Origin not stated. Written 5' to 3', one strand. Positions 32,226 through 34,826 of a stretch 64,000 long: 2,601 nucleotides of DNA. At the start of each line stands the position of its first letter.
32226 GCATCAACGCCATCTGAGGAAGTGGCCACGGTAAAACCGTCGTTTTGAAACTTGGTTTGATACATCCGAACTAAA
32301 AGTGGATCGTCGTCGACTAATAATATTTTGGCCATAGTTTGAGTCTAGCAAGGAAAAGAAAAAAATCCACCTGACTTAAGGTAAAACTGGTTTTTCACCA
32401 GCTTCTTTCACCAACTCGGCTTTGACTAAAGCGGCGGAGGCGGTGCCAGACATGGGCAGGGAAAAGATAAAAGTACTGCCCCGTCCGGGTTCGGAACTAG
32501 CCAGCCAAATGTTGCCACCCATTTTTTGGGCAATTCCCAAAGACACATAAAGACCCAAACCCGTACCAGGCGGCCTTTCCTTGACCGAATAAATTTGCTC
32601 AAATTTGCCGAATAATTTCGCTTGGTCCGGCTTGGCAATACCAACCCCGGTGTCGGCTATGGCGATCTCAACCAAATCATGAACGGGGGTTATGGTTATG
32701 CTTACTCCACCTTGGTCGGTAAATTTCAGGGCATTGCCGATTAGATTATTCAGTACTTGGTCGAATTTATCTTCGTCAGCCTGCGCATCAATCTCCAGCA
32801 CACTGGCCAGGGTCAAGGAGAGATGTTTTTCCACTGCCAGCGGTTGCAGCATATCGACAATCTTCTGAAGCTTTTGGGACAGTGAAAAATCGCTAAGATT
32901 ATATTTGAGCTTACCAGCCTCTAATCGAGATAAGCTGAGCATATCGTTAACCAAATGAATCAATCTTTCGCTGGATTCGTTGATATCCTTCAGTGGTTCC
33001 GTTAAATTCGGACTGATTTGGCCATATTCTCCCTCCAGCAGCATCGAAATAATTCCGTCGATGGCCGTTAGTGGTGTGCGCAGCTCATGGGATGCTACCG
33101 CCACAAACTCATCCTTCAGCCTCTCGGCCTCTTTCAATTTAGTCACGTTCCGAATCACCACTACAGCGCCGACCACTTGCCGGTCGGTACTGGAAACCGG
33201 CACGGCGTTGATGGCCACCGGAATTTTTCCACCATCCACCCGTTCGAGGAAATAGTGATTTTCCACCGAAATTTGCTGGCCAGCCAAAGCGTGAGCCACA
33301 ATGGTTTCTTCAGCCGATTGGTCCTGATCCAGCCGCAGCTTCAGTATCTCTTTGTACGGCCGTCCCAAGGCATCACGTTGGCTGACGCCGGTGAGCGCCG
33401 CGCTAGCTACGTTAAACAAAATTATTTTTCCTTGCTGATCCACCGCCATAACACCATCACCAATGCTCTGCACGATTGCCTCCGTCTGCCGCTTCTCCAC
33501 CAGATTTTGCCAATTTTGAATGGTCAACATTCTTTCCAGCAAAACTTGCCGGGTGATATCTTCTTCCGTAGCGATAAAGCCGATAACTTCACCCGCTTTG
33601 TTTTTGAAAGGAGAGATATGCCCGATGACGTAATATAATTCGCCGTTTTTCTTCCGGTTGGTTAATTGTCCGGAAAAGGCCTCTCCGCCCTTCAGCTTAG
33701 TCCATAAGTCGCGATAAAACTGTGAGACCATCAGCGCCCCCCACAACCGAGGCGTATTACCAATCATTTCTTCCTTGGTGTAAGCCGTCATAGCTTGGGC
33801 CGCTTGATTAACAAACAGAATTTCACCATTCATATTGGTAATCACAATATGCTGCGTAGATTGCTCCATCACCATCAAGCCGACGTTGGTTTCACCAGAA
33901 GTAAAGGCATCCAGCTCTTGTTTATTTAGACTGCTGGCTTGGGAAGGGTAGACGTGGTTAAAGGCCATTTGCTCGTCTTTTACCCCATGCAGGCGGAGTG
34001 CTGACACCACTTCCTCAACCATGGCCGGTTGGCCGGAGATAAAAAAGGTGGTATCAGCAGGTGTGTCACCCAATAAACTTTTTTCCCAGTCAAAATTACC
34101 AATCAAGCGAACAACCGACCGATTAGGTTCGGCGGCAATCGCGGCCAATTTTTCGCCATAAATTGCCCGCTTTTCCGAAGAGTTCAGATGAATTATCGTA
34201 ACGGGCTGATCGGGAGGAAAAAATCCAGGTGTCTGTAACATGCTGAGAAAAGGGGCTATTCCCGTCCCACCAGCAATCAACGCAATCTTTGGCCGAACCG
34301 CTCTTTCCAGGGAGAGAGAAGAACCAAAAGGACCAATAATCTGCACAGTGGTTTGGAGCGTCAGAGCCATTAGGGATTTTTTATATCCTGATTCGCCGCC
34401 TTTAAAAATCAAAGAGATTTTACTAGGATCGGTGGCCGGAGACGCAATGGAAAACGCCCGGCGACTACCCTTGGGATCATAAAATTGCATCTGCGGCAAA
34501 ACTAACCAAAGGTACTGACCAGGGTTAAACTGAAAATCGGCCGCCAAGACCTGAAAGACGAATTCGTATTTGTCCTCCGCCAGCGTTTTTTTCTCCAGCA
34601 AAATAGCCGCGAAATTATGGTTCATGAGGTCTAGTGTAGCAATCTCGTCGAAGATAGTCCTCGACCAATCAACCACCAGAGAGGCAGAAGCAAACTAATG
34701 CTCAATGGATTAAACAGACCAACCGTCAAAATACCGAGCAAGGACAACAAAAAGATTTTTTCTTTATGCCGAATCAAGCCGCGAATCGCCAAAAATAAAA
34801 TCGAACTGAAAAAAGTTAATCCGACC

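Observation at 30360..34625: Unusual signalling module: output-less Cache membrane sensor, receiver-only regulator, and a soluble FNR-like/PAS histidine kinase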

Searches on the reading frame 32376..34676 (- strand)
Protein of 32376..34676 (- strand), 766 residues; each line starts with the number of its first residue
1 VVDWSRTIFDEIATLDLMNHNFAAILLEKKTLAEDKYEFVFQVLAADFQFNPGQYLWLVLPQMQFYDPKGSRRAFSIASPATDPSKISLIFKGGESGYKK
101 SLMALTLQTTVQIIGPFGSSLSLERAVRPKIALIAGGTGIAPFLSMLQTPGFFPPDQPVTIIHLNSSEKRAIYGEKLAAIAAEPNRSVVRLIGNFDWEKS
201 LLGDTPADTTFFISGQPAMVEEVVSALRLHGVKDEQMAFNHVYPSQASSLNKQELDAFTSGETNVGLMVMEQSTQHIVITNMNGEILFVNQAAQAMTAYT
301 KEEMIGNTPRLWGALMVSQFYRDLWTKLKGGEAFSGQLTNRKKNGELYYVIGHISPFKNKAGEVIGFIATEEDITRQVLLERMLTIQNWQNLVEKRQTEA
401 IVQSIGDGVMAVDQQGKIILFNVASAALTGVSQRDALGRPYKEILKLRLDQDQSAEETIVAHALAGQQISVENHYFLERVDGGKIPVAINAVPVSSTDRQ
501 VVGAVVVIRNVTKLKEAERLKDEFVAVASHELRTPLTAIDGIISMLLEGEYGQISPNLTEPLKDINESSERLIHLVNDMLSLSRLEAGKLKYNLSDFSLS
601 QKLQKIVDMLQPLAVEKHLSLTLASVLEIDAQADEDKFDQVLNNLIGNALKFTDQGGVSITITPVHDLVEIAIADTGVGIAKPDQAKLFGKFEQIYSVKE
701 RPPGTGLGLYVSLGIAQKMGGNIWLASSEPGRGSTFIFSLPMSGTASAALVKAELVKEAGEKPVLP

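Call 3: search_protein_families(library=pfam, proteins=[window:32376-34676:-], max_evalue=0.01)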
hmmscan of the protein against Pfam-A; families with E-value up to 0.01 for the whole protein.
window:32376-34676:- (766 aa): 12 families
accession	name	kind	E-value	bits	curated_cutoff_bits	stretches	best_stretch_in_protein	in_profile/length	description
PF13426.13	PAS_9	-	1.1e-28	100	27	2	276-375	3-102/103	PAS domain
PF02518.31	HATPase_c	-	4.1e-26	92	26.4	1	634-742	2-109/111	Histidine kinase-, DNA gyrase B-, and HSP90-like ATPase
PF00989.32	PAS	-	3.3e-25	88.7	22.6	2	398-510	3-112/113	PAS fold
PF08448.16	PAS_4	-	9.9e-25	87.4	23.1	2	403-515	2-109/110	PAS fold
PF00512.31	HisKA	-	3.9e-18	65.7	26.9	1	521-588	2-66/66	His Kinase A (phospho-acceptor) domain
PF08447.18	PAS_3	-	6.3e-14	52.5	25.6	2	286-370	1-88/89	PAS fold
PF13188.13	PAS_8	-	2.4e-08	34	21.8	0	398-449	3-51/65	PAS domain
PF00175.26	NAD_binding_1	-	1.2e-06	29.6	22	1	133-186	1-55/109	Oxidoreductase NAD-binding domain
PF12860.13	PAS_7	-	9.4e-06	26.2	27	1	403-518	2-114/115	PAS fold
PF24820.1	Diguanyl_cycl_sensor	-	2.4e-05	24.7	28.1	0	270-325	2-57/109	Diguanylate cyclase-like sensor domain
PF22290.1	DmmA-like_N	-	0.00031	21.6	33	1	132-236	22-123/124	Dimethylamine monooxygenase subunit DmmA-like, N-terminal domain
PF00970.30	FAD_binding_6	-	0.00074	20.3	21.1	1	25-119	3-96/99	Oxidoreductase FAD-binding domain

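Call 4: search_protein_families(library=ncbifam, proteins=[window:32376-34676:-], max_evalue=0.01)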
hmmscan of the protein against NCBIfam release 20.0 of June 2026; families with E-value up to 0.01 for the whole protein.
window:32376-34676:- (766 aa): 111 families (the best 25 are shown)
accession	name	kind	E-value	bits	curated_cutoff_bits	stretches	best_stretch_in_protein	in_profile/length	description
NF046044.1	PnpS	equivalog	4.3e-70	236.7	400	1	381-741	40-390/390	two-component system histidine kinase PnpS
NF033092.0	HK_WalK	equivalog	6.4e-68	229.8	725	2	392-742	254-594/594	cell wall metabolism sensor histidine kinase WalK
NF008468.0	PRK11360.1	equivalog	1.5e-56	192.1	646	2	392-744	263-610/616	two-component system sensor histidine kinase AtoS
TIGR02956.1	TMAO_torS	equivalog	5e-56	190.4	676.5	1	515-748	458-688/967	TMAO reductase system sensor histidine kinase/response regulator TorS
TIGR02966.1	phoR_proteo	equivalog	4.7e-52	177.1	334.2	1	395-739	5-332/333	phosphate regulon sensor histidine kinase PhoR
NF008318.0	PRK11107.1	equivalog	8e-51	173.1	890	1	514-750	286-526/920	two-component sensor histidine kinase BarA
NF047874.1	MASE3_PAS_HK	subfamily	1.6e-45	156.1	560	1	394-748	263-631/655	MASE3 domain-containing sensor histidine kinase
NF045911.1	TCSHisKinNblS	equivalog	1.2e-44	152.7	1000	1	386-742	255-620/621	two-component system sensor histidine kinase NblS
NF008302.0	PRK11091.1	equivalog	2e-43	148.7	838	1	409-745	168-508/779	aerobic respiration two-component sensor histidine kinase ArcB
NF038297.2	hybrid_HK_HrmK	equivalog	3.7e-43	148.1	725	1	513-749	227-464/607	hybrid histidine kinase/response regulator HrmK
NF011874.0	PRK15347.1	equivalog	1e-42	146.3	852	1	516-755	393-627/921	two component system sensor kinase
NF041880.1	EPS_EpsF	equivalog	1.4e-40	139.2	900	1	400-741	148-492/492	response regulator EpsF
NF033093.1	HK_VicK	exception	5.7e-40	137.3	680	1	393-743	91-436/448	cell wall metabolism sensor histidine kinase VicK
NF041947.1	LuxQ_Vibrio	equivalog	2.5e-39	134.9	1200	1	516-749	467-703/843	quorum-sensing autoinducer 2 sensor kinase/phosphatase LuxQ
NF040691.1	MtrAB_MtrB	equivalog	2.6e-39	135.6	450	1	507-743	257-493/507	MtrAB system histidine kinase MtrB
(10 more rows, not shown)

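Call 35: search_protein_families(library=pfam, alignment_id=A3, max_evalue=0.001)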
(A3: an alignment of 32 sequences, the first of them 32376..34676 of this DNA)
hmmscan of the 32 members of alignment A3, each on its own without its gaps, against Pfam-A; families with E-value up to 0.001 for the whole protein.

A. member 1, window:32376-34676:- (766 aa): 12 families
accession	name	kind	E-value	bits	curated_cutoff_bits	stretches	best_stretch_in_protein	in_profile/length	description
PF13426.13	PAS_9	-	1.1e-28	100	27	2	276-375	3-102/103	PAS domain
PF02518.31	HATPase_c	-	4.1e-26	92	26.4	1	634-742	2-109/111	Histidine kinase-, DNA gyrase B-, and HSP90-like ATPase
PF00989.32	PAS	-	3.3e-25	88.7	22.6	2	398-510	3-112/113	PAS fold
PF08448.16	PAS_4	-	9.9e-25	87.4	23.1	2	403-515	2-109/110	PAS fold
PF00512.31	HisKA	-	3.9e-18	65.7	26.9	1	521-588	2-66/66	His Kinase A (phospho-acceptor) domain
PF08447.18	PAS_3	-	6.3e-14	52.5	25.6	1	286-370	1-88/89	PAS fold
PF13188.13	PAS_8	-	2.4e-08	34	21.8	0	398-449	3-51/65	PAS domain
PF00175.26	NAD_binding_1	-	1.2e-06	29.6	22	1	133-186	1-55/109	Oxidoreductase NAD-binding domain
PF12860.13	PAS_7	-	9.4e-06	26.2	27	1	403-518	2-114/115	PAS fold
PF24820.1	Diguanyl_cycl_sensor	-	2.4e-05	24.7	28.1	0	270-325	2-57/109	Diguanylate cyclase-like sensor domain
PF22290.1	DmmA-like_N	-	0.00031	21.6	33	0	132-236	22-123/124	Dimethylamine monooxygenase subunit DmmA-like, N-terminal domain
PF00970.30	FAD_binding_6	-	0.00074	20.3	21.1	0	25-119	3-96/99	Oxidoreductase FAD-binding domain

B. families by the number of members that match (of 32 scanned): 28 families (the first 25 are shown)
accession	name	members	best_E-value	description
PF02518.31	HATPase_c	32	4.8e-31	Histidine kinase-, DNA gyrase B-, and HSP90-like ATPase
PF00512.31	HisKA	32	3.8e-20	His Kinase A (phospho-acceptor) domain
PF00989.32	PAS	20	2.2e-25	PAS fold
PF13426.13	PAS_9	18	1.1e-28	PAS domain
PF08448.16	PAS_4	17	9.9e-25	PAS fold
PF13188.13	PAS_8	15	7.6e-14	PAS domain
PF12860.13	PAS_7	12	1.4e-09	PAS fold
PF24820.1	Diguanyl_cycl_sensor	12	2e-09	Diguanylate cyclase-like sensor domain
PF00672.30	HAMP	11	1.5e-15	HAMP domain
PF05228.19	CHASE4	8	1.9e-40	CHASE4 domain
PF13581.12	HATPase_c_2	7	0.00012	Histidine kinase-like ATPase domain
PF08447.18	PAS_3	6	5.6e-17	PAS fold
PF02743.24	dCache_1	5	5.3e-24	Cache domain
PF16927.11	HisKA_7TM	5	7.1e-13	N-terminal 7TM region of histidine kinase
PF13492.12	GAF_3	3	4.3e-07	GAF domain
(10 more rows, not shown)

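Call 57: predict_structure(alignment_id=A4)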
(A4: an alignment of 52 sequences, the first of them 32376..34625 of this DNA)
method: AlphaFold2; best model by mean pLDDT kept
length: 749 residues; sequences in the alignment: 52
mean_pLDDT: 83.2   pTM: 0.58
mean pLDDT of the five models: 83.2, 82.9, 82.1, 81.7, 81.2
residues with pLDDT >= 90: 461; 70-90: 132; 50-70: 56; < 50: 100
segments of 3 or more residues with pLDDT < 50: 384-435, 449-456, 461-463, 469-496, 745-749
pLDDT, mean of each block of 10 residues (from residue 1): 87 98 96 94 97 95 97 97 98 95 64 94 96 93 97 96 96 96 84 94 96 93 89 91 76 91 94 95 94 77 90 96 89 96 95 94 83 70 45 41 41 41 41 50 51 50 51 41 29 46 69 78 88 92 90 86 88 94 97 96 94 97 96 95 97 97 92 82 73 96 97 96 97 94 59
secondary structure, 60 per line:
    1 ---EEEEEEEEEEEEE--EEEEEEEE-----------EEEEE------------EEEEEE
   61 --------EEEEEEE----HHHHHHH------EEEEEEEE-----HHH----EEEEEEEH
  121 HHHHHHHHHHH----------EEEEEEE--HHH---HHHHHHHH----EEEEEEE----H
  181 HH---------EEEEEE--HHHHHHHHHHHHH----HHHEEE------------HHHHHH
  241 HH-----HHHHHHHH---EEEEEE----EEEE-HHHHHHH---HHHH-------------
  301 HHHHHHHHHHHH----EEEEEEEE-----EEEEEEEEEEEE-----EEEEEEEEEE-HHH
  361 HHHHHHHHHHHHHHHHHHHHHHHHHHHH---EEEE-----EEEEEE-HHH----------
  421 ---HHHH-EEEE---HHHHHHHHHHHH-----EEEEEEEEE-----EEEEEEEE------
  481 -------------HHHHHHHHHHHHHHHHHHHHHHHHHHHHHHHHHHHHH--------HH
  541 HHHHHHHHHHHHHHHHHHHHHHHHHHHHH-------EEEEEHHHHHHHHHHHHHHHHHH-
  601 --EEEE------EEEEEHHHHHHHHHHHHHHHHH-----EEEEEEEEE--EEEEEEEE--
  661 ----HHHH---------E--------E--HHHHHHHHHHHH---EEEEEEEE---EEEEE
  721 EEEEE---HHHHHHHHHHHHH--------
elements in order (helices of 4 or more, strands of 3 or more residues): E4-16 E19-26 E38-42 E55-60 E69-75 H80-86 E93-100 E113-119 H120-131 E142-148 H157-164 E169-175 E192-197 H200-212 E220-222 H235-242 H248-255 E259-264 E269-272 H274-280 H284-287 H301-312 E317-324 E330-341 E347-356 H358-388 E392-395 E401-406 H424-427 E429-432 H436-447 E453-461 E467-474 H494-530 H539-569 E577-581 H582-599 E603-606 E613-617 H618-634 E640-648 E651-658 H665-668 H690-701 E705-712 E716-725 H729-741

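Call 61: fold_search(model_id=the predicted structure, library=pdb)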
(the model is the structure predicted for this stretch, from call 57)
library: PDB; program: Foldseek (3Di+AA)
matches with E <= 10: 1613; with E <= 0.001: 1109
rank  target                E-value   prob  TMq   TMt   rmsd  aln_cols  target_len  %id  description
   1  9a5d_A                4.9e-25  1.00  0.26  0.31  53.2       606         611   19  Integrative model of WALK-YYCH by crosslinking MS and deep learning (released 2024-09-18)
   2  9qq6_A                1.9e-23  1.00  0.19  0.29  39.5       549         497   18  Structure of the Azotobacter vinelandii NifL-NifA complex (released 2025-06-18)
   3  8a7f_A                5.4e-23  1.00  0.19  0.37  27.0       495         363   18  Crystal structure of a chimeric LOV-Histidine kinase SB2F1-I66R mutant (asymmetrical variant, trigonal form with long  (released 2024-01-10)
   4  8a7h_A                7.9e-23  1.00  0.19  0.37  27.1       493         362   18  Crystal structure of a chimeric LOV-Histidine kinase SB2F1-I66R mutant (light state; asymmetrical variant, trigonal fo (released 2024-01-10)
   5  8a3u                  1.2e-22  1.00  0.19  0.38  27.7       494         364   19  Crystal structure of a chimeric LOV-Histidine kinase SB2F1 (symmetrical variant, trigonal form with short c-axis) (released 2023-12-20)
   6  8a52_A                1.6e-22  1.00  0.19  0.37  26.8       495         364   18  Crystal structure of a chimeric LOV-Histidine kinase SB2F1 (asymmetrical variant, trigonal form with long c-axis) (released 2023-12-27)
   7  8a6x_B                2.1e-22  1.00  0.19  0.37  28.0       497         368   20  Crystal structure of a chimeric LOV-Histidine kinase SB2F1 (asymmetrical variant, trigonal form with long c axis) (released 2024-01-10)
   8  8a7f_B                2.1e-22  1.00  0.19  0.36  27.4       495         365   18  Crystal structure of a chimeric LOV-Histidine kinase SB2F1-I66R mutant (asymmetrical variant, trigonal form with long  (released 2024-01-10)
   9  4gcz_A                1.8e-21  1.00  0.18  0.36  24.6       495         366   20  Structure of a blue-light photoreceptor (released 2013-06-19)
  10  4gcz_B                1.2e-20  1.00  0.22  0.39  22.5       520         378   19  Structure of a blue-light photoreceptor (released 2013-06-19)
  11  4i5s_B                5.1e-20  1.00  0.22  0.40  19.6       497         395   18  Structure and function of sensor histidine kinase (released 2013-03-27)
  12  5c93_A                7.9e-18  1.00  0.23  0.67   7.0       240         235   30  Histidine kinase with ATP (released 2016-07-27)
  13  4u7o_A                1.2e-17  1.00  0.23  0.66   7.1       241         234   29  Active histidine kinase bound with ATP (released 2015-09-02)
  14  7z8n_A                1.8e-17  1.00  0.24  0.55   5.9       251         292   34  GacS histidine kinase from Pseudomonas aeruginosa (released 2022-07-13)
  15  6rh7_A                1.9e-17  1.00  0.23  0.66   7.4       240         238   29  Revisiting pH-gated conformational switch. Complex HK853 mutant H260A -RR468 mutant D53A pH 7.5 (released 2020-02-19)
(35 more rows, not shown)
